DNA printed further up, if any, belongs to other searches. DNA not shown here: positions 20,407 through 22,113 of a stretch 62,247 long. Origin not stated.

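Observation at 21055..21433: HNH endonuclease gene overprinted in an alternative frame inside an in-frame insertion of neuB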

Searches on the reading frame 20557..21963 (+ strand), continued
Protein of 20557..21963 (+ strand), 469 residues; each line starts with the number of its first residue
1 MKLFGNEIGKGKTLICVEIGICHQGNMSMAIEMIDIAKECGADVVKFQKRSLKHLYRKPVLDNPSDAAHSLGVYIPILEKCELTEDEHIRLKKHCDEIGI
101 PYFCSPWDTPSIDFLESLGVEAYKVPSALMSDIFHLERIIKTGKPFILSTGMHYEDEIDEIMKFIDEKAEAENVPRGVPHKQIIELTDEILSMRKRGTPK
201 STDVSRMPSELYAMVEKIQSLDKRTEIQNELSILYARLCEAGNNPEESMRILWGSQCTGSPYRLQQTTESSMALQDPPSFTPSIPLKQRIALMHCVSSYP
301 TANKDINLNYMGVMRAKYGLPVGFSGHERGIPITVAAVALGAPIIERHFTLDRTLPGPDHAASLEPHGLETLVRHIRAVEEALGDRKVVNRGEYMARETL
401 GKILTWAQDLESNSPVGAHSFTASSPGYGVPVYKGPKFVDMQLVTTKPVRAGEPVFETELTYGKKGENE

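Call 64: predict_structure(alignment_id=A3)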
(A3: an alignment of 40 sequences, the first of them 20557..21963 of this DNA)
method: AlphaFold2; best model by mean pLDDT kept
length: 469 residues; sequences in the alignment: 40
mean_pLDDT: 87.8   pTM: 0.73
mean pLDDT of the five models: 87.8, 86.6, 86.2, 85.8, 85.5
residues with pLDDT >= 90: 326; 70-90: 87; 50-70: 23; < 50: 33
segments of 3 or more residues with pLDDT < 50: 255-280, 466-469
pLDDT, mean of each block of 10 residues (from residue 1): 92 96 97 99 98 96 96 95 98 99 98 98 97 97 97 97 95 63 75 68 66 84 82 80 74 52 38 40 83 93 96 97 94 97 97 92 96 98 91 91 97 97 91 94 96 96 63
secondary structure, 60 per line:
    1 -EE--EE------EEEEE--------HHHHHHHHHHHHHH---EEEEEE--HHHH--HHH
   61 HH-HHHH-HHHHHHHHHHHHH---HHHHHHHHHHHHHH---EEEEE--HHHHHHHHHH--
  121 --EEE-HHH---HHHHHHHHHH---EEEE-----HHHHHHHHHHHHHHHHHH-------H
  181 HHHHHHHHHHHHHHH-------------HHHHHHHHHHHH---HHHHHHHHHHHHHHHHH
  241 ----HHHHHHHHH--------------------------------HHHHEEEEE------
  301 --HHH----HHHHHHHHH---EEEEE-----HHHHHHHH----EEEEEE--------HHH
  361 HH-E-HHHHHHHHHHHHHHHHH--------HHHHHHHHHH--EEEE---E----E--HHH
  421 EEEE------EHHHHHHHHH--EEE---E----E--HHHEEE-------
elements in order: E14-18 H27-40 E44-49 H52-55 H58-62 H64-67 H69-81 H85-98 E102-106 H109-118 E123-125 H133-142 E146-149 H155-172 H180-195 H209-220 H224-240 H245-253 H286-289 E290-294 H310-318 E322-326 H332-339 E344-349 H358-362 H366-382 H391-400 E403-406 E421-424 H432-440 E443-445 E460-462

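Call 74: find_encoding_contigs(protein=P0022, flank=2000, max_places=2)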
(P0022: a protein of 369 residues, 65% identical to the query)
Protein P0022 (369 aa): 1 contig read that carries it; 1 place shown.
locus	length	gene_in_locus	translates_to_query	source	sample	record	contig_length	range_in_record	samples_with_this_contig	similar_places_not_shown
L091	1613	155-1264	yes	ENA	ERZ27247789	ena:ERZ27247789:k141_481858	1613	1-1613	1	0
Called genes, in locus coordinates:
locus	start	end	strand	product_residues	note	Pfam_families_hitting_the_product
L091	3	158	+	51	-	?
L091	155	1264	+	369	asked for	PF03102:NeuB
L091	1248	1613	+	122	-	?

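Call 104: list_cluster_members(proteins=[P0001, P0124])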
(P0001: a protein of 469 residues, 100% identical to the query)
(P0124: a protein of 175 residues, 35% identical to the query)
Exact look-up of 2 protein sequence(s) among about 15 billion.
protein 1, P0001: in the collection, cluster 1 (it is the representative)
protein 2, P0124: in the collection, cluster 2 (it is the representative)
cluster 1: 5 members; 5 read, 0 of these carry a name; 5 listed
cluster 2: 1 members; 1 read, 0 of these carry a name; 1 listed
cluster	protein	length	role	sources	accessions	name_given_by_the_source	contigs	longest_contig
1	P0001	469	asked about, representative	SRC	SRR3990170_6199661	-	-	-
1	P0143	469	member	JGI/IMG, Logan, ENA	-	-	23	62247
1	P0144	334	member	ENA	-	-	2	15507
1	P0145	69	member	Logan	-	-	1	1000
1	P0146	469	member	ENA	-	-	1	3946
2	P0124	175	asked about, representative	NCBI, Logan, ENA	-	-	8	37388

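Call 107: fold_search(model_id=the predicted structure, library=pdb)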
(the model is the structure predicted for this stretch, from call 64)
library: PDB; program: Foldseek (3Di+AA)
matches with E <= 10: 1863; with E <= 0.001: 420
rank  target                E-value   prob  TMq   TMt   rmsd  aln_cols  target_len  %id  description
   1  1xuu                  1.6e-26  1.00  0.58  0.76   6.4       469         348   21  Crystal structure of sialic acid synthase (NeuB) in complex with Mn2+ and Malate from Neisseria meningitidis (released 2004-11-02)
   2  4ipi                  8.1e-26  1.00  0.56  0.73   7.0       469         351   22  Crystal Structure of R314A N-acetyl Neuraminic Acid Synthase from Neiserria meningitidis with Malate bound (released 2013-04-10)
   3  4ipj                  8.6e-26  1.00  0.58  0.75   6.0       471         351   21  Crystal Structure of R314K N-acetyl Neuraminic Acid Synthase from Neiserria meningitidis with Malate bound (released 2013-04-10)
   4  2wqp                  9.1e-26  1.00  0.57  0.74   7.0       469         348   21  Crystal structure of sialic acid synthase NeuB-inhibitor complex (released 2009-09-15)
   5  8h2c_C                1.5e-25  1.00  0.61  0.81   4.7       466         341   20  Crystal structure of the pseudaminic acid synthase PseI from Campylobacter jejuni (released 2022-11-09)
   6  8h2c_D                1.7e-25  1.00  0.62  0.83   4.0       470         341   19  Crystal structure of the pseudaminic acid synthase PseI from Campylobacter jejuni (released 2022-11-09)
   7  8h2c_A                1.7e-25  1.00  0.62  0.83   4.1       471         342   19  Crystal structure of the pseudaminic acid synthase PseI from Campylobacter jejuni (released 2022-11-09)
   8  8h2c_B                2.6e-23  1.00  0.60  0.82   4.2       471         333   19  Crystal structure of the pseudaminic acid synthase PseI from Campylobacter jejuni (released 2022-11-09)
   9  3g8r_B                3.2e-21  1.00  0.59  0.80   4.9       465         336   18  Crystal structure of putative spore coat polysaccharide biosynthesis protein E from Chromobacterium violaceum ATCC 124 (released 2009-04-07)
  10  1vli                  3.8e-21  1.00  0.47  0.61  26.3       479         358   19  Crystal structure of Spore coat polysaccharide biosynthesis protein spsE (BSU37870) from Bacillus subtilis at 2.38 A res (released 2004-09-21)
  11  6ncs_A                4.3e-21  1.00  0.52  0.83   3.6       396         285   22  Crystal structure of N-acetylneuraminic acid (Sialic acid) synthetase from Leptospira borgpetersenii serovar Hardjo-bo (released 2018-12-26)
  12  3g8r_A                4.3e-21  1.00  0.58  0.78   5.5       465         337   18  Crystal structure of putative spore coat polysaccharide biosynthesis protein E from Chromobacterium violaceum ATCC 124 (released 2009-04-07)
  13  3pg8_B                2.4e-09  1.00  0.42  0.73   6.7       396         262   13  Truncated form of 3-deoxy-D-arabino-heptulosonate 7-phosphate synthase from Thermotoga maritima (released 2011-01-26)
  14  4grs_C                1.9e-08  1.00  0.41  0.57   7.2       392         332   12  Crystal structure of a chimeric DAH7PS (released 2013-02-06)
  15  3t4c_C                2.0e-08  1.00  0.38  0.65   8.6       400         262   12  Crystal structure of 2-dehydro-3-deoxyphosphooctonate aldolase from Burkholderia ambifaria (released 2011-08-17)
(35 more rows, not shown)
